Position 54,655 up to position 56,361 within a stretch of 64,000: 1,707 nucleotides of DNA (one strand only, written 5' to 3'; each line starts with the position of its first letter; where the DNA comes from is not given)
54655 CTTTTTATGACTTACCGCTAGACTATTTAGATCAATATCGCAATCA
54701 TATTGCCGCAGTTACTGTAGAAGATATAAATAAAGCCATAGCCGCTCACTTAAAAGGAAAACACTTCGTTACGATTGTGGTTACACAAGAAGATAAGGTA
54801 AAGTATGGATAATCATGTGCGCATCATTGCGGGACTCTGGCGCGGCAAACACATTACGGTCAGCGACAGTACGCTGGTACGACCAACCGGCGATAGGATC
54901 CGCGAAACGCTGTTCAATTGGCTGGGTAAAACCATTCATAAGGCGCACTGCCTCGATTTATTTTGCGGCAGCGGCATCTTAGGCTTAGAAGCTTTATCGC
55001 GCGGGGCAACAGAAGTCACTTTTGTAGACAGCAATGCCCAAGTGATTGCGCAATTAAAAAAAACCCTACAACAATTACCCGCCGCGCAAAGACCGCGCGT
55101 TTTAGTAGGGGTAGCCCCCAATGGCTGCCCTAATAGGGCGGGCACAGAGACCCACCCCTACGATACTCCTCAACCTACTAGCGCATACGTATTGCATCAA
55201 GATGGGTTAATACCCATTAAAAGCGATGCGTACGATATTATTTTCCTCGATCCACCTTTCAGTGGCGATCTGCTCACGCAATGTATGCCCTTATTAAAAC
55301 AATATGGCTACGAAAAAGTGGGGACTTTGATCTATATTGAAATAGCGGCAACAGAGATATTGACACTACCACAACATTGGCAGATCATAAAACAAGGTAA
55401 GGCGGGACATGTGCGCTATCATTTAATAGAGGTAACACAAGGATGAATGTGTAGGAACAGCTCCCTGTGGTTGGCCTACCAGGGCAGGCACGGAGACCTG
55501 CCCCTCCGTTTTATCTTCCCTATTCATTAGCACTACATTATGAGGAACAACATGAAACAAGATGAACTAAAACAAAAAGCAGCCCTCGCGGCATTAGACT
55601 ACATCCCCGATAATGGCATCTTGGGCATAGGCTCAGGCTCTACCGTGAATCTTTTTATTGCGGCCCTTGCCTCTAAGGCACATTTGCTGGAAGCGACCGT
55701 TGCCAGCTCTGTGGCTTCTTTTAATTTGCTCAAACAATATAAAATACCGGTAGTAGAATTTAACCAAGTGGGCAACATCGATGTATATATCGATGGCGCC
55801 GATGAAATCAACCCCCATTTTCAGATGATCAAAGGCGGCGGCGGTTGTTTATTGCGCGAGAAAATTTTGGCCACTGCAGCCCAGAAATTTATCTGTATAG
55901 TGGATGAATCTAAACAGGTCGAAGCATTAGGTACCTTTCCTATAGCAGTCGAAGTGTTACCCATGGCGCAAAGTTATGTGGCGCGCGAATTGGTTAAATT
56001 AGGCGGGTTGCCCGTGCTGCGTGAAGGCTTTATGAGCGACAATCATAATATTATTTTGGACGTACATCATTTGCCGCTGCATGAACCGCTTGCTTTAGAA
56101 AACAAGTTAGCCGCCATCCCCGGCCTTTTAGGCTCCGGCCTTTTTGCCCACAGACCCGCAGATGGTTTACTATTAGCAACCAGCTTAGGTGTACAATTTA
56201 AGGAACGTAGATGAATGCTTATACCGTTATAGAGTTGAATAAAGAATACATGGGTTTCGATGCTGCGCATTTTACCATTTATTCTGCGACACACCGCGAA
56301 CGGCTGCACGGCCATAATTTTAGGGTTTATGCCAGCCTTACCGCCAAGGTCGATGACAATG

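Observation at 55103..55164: REP palindrome inserted in-frame inside the rsmD coding sequence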

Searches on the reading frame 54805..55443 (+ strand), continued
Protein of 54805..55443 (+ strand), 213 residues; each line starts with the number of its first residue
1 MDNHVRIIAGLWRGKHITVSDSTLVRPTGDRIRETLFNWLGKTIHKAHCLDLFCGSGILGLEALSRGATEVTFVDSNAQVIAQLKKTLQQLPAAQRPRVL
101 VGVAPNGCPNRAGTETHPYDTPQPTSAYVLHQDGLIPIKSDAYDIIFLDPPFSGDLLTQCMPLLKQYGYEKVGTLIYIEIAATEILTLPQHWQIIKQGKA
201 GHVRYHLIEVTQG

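Call 13: find_encoding_contigs(protein=P0009, flank=5000, max_places=2)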
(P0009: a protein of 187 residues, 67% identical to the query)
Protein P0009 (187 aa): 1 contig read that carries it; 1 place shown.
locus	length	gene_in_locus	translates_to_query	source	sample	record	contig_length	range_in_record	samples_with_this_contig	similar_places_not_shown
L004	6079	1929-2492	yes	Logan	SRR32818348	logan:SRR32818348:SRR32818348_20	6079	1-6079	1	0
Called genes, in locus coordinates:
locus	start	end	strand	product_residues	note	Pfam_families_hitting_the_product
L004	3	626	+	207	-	?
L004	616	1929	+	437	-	PF00675:Peptidase_M16, PF05193:Peptidase_M16_C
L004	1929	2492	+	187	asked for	PF03602:Cons_hypoth95, PF05175:MTS, PF13649:Methyltransf_25 (weak)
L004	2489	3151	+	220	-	PF06026:Rib_5-P_isom_A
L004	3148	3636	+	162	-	PF01242:PTPS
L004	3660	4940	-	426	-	PF00108:Thiolase_N, PF00109:ketoacyl-synt (weak), PF02803:Thiolase_C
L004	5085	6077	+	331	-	?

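Call 14: find_encoding_contigs(protein=P0003, flank=3000, max_places=1)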
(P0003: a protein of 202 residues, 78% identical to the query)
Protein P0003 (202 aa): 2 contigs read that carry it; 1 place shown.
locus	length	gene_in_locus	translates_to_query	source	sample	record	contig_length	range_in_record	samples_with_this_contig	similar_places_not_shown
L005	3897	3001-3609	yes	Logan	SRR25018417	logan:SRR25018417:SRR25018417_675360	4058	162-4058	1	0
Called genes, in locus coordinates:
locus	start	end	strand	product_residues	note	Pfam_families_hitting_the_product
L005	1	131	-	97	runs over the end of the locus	?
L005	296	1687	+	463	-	PF00675:Peptidase_M16, PF05193:Peptidase_M16_C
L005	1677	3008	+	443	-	PF00675:Peptidase_M16, PF05193:Peptidase_M16_C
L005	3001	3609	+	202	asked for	PF03602:Cons_hypoth95, PF05175:MTS (faint), PF02086:MethyltransfD12 (faint)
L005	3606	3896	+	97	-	?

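Call 15: find_encoding_contigs(protein=P0010, flank=3000, max_places=1)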
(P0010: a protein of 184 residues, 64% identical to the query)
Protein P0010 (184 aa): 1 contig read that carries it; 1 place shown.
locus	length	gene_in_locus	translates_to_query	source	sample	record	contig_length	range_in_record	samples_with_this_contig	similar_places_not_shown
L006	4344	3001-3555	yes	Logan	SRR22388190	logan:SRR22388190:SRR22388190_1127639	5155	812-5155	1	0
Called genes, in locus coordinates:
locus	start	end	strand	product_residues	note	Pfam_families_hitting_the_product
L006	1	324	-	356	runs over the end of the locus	PF02881:SRP54_N, PF13207:AAA_17 (faint), PF06414:Zeta_toxin, PF00448:SRP54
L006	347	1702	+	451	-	PF00675:Peptidase_M16, PF05193:Peptidase_M16_C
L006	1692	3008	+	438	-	PF00675:Peptidase_M16, PF05193:Peptidase_M16_C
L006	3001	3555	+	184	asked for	PF03602:Cons_hypoth95, PF05175:MTS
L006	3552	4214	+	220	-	PF00455:DeoRC (weak), PF06026:Rib_5-P_isom_A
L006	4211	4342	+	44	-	?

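Call 16: find_encoding_contigs(protein=P0011, flank=10000, max_places=1)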
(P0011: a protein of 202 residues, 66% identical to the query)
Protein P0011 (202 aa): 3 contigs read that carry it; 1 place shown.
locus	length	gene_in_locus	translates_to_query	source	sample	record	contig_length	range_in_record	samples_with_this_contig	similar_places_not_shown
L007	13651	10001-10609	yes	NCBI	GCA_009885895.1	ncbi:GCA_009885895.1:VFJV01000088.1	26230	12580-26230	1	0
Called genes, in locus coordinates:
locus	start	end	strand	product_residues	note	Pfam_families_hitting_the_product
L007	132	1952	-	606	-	PF00009:GTP_EFTU, PF01926:MMR_HSR1 (faint), PF22042:EF-G_D2, PF03144:GTP_EFTU_D2, PF00679:EFG_C, PF21018:BipA_C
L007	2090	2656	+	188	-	-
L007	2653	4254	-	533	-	-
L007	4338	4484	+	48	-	-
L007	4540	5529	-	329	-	PF18075:FtsX_ECD, PF02687:FtsX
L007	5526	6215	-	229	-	PF00005:ABC_tran, PF13304:AAA_21 (weak)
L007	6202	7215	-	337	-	PF02881:SRP54_N, PF06414:Zeta_toxin, PF13401:AAA_22 (weak), PF13604:AAA_30 (weak), PF00448:SRP54, PF13207:AAA_17 (weak)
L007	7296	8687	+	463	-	PF00675:Peptidase_M16, PF05193:Peptidase_M16_C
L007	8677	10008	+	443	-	PF00675:Peptidase_M16, PF05193:Peptidase_M16_C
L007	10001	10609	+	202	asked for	PF03602:Cons_hypoth95, PF05175:MTS (faint), PF02086:MethyltransfD12 (faint)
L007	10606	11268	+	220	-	PF06026:Rib_5-P_isom_A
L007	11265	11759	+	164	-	PF01242:PTPS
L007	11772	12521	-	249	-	PF00149:Metallophos, PF12850:Metallophos_2 (weak)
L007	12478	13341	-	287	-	PF01063:Aminotran_4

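Call 17: find_encoding_contigs(protein=P0019, flank=10000, max_places=1)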
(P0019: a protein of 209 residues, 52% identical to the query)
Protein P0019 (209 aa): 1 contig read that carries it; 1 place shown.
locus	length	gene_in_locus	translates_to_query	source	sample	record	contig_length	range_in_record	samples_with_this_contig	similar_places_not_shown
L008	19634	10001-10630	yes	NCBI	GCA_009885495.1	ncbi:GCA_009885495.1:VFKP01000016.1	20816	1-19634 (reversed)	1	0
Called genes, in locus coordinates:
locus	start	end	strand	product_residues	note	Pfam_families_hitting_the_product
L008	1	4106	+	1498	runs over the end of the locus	PF12252:SidE_PDE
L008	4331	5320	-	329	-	PF18075:FtsX_ECD, PF02687:FtsX (weak)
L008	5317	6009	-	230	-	PF13555:AAA_29 (faint), PF00005:ABC_tran, PF13304:AAA_21 (weak)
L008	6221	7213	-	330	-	PF02881:SRP54_N, PF06414:Zeta_toxin, PF13604:AAA_30 (weak), PF00448:SRP54, PF13207:AAA_17 (weak), PF13401:AAA_22 (weak)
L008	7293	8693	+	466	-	PF00675:Peptidase_M16, PF05193:Peptidase_M16_C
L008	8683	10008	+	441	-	PF00675:Peptidase_M16, PF05193:Peptidase_M16_C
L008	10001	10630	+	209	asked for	PF03602:Cons_hypoth95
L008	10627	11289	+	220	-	PF06026:Rib_5-P_isom_A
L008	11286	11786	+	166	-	PF01242:PTPS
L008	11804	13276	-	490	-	PF01637:ATPase_2, PF13191:AAA_16 (weak), PF13173:AAA_14 (weak)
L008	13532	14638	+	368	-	-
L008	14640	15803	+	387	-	-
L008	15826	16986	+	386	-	-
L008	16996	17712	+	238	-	-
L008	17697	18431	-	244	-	PF04445:SAM_MT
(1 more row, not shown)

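Call 42: predict_structure(alignment_id=A2)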
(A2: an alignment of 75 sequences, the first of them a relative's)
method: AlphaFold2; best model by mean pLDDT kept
length: 213 residues; sequences in the alignment: 75
mean_pLDDT: 91.0   pTM: 0.88
mean pLDDT of the five models: 91.0, 90.9, 90.7, 90.7, 90.2
residues with pLDDT >= 90: 170; 70-90: 21; 50-70: 19; < 50: 3
segments of 3 or more residues with pLDDT < 50: none
pLDDT, mean of each block of 10 residues (from residue 1): 87 93 87 97 97 96 97 96 96 92 60 55 88 94 96 93 97 98 96 98 97 92
secondary structure, 60 per line:
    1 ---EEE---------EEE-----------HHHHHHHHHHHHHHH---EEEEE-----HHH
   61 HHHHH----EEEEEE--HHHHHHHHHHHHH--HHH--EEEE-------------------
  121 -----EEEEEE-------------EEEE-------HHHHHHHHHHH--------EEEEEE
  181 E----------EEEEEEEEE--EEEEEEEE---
elements in order: E4-6 E16-18 H30-44 E48-52 H58-65 E70-75 H78-90 E98-101 E126-131 E145-148 H156-166 E175-181 E192-200 E203-210
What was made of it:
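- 55096..55107 (+): Strand R98-V101 (RVLV) on the N-terminal side of the loop. AF2 secondary structure gives strand E98-101 (call 42).
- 55180..55197 (+): Strand S126-Q131 (SAYVLHQ region) on the C-terminal side of the loop. This is the canonical strand that precedes the conserved D133. AF2 gives strand E126-131 (call 42).
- Residues 102-125 are coil with pLDDT 55-60, between strands 98-101 and 126-131 (call 42). The region has low pLDDT and no predicted structure (call 42). The frame is open, and the AF2 model is confident outside the loop (call 42).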

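Call 46: fold_search(model_id=the predicted structure, library=pdb)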
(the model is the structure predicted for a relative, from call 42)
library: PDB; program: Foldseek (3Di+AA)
matches with E <= 10: 1620; with E <= 0.001: 405
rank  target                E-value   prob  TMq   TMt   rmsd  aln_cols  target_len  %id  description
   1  2ift_A                2.8e-17  1.00  0.72  0.86   4.5       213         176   36  Crystal structure of putative methylase HI0767 from Haemophilus influenzae. NESG target IR102. (released 2006-10-10)
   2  2fpo_C                4.5e-17  1.00  0.75  0.87   3.5       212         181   36  Putative methyltransferase yhhF from Escherichia coli. (released 2006-02-28)
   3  2fpo_F                5.7e-17  1.00  0.74  0.88   3.6       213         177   35  Putative methyltransferase yhhF from Escherichia coli. (released 2006-02-28)
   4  2fpo_D                1.9e-16  1.00  0.75  0.89   3.3       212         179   35  Putative methyltransferase yhhF from Escherichia coli. (released 2006-02-28)
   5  2fpo_A                2.3e-16  1.00  0.75  0.89   3.5       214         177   35  Putative methyltransferase yhhF from Escherichia coli. (released 2006-02-28)
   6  2fpo_B                4.1e-16  1.00  0.75  0.89   3.4       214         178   36  Putative methyltransferase yhhF from Escherichia coli. (released 2006-02-28)
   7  6m1c                  9.6e-15  1.00  0.77  0.88   2.1       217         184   28  Crystal structure of RsmD methyltransferase of M. tuberculosis in complex with sinefungin reveals key interactions (released 2021-06-02)
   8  3p9n                  1.1e-14  1.00  0.75  0.87   2.2       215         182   27  Rv2966c of M. tuberculosis is a RsmD-like methyltransferase (released 2011-04-06)
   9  2ift_B                1.6e-14  1.00  0.65  0.84   4.1       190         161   36  Crystal structure of putative methylase HI0767 from Haemophilus influenzae. NESG target IR102. (released 2006-10-10)
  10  2fhp_A                4.8e-11  1.00  0.68  0.78   3.6       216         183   19  Crystal Structure of Putative Methylase from Enterococcus faecalis (released 2006-02-07)
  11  2esr_A                2.8e-10  1.00  0.59  0.77   2.8       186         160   20  conserved hypothetical protein- streptococcus pyogenes (released 2006-02-07)
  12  2fhp_B                2.7e-09  1.00  0.67  0.80   3.1       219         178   18  Crystal Structure of Putative Methylase from Enterococcus faecalis (released 2006-02-07)
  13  1ws6                  3.4e-09  1.00  0.66  0.81   3.3       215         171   23  The Structure of Thermus thermphillus HB8 hypothetical protein TTHA0928 (released 2006-02-07)
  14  3v97_A                2.3e-06  1.00  0.62  0.22   5.5       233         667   17  Crystal structure of bifunctional methyltransferase YcbY (RlmLK) from Escherichia coli, SAH binding (released 2012-02-29)
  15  8rdl                  3.5e-06  1.00  0.49  0.50  10.8       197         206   17  Xenorhabdin methyltransferase XrdM with SAH (released 2024-10-16)
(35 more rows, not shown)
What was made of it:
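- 54805..55446 (+): rsmD coding sequence (213 aa), 16S rRNA m2G966 methyltransferase family. The AF2 model matches 2ift and 2fpo with target-normalised TM-score (TMt) 0.86-0.89 (calls 42, 46).
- On RsmD (16S rRNA m2G966 methyltransferase, PF03602): The fold matches 2fpo and 2ift (call 46).
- The model matches RsmD structures 2ift and 2fpo with TMt 0.86-0.89 (call 46).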

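Call 47: list_cluster_members(proteins=[P0001, P0006, P0011, P0019])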
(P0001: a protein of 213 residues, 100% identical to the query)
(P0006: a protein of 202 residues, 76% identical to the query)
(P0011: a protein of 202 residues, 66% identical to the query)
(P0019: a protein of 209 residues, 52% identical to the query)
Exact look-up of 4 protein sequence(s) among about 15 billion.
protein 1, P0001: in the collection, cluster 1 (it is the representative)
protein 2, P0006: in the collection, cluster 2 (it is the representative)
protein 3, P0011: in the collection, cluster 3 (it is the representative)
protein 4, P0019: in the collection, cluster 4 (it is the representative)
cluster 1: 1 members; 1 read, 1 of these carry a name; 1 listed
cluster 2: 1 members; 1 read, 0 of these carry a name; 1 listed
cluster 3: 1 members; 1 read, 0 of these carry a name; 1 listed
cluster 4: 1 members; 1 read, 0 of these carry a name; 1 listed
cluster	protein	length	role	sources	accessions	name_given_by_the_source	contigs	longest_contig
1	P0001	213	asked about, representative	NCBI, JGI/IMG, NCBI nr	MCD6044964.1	MAG: rsmD [Gammaproteobacteria bacterium] | 16S rRNA (guanine966-N2)-methyltransferase | rsmD [Gammaproteobacteria bacterium]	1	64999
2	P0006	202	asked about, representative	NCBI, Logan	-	-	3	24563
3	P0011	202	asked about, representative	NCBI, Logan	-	-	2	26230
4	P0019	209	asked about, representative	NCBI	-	-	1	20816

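Call 54: find_encoding_contigs(protein=P0086, flank=6000, max_places=1)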
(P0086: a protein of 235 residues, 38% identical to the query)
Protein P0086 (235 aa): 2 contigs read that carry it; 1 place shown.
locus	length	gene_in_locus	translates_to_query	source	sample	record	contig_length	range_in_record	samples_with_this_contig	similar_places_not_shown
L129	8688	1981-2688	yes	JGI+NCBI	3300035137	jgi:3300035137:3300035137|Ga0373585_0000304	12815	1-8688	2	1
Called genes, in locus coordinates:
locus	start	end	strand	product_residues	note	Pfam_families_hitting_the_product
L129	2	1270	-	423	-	?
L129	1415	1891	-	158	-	PF00293:NUDIX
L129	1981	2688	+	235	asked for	PF03602:Cons_hypoth95, PF02086:MethyltransfD12 (faint), PF13847:Methyltransf_31 (faint), PF03602:Cons_hypoth95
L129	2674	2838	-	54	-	-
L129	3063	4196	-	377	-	PF01637:ATPase_2 (weak), PF13173:AAA_14 (weak)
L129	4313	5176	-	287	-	PF04055:Radical_SAM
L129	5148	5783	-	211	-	PF21948:LplA-B_cat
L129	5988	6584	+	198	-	-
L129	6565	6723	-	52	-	-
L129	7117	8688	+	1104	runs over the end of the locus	-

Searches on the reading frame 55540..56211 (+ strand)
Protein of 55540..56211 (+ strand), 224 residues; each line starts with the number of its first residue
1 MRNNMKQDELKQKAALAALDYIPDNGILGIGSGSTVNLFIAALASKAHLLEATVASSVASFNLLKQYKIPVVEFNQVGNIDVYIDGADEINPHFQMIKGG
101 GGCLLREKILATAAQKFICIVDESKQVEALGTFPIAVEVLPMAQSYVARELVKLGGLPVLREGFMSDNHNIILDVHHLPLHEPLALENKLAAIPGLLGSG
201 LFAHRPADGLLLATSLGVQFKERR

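Call 6: search_protein_families(library=pfam, proteins=[window:55540-56211:+])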
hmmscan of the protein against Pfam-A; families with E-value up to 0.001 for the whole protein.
window:55540-56211:+ (224 aa): 2 families
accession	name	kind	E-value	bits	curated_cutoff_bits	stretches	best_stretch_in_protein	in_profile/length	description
PF06026.20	Rib_5-P_isom_A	-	6.7e-54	182.5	26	1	53-214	2-170/173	Ribose 5-phosphate isomerase A (phosphoriboisomerase A)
PF00455.28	DeoRC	-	2.2e-05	24.9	31.8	1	8-60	3-55/160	DeoR C terminal sensor domain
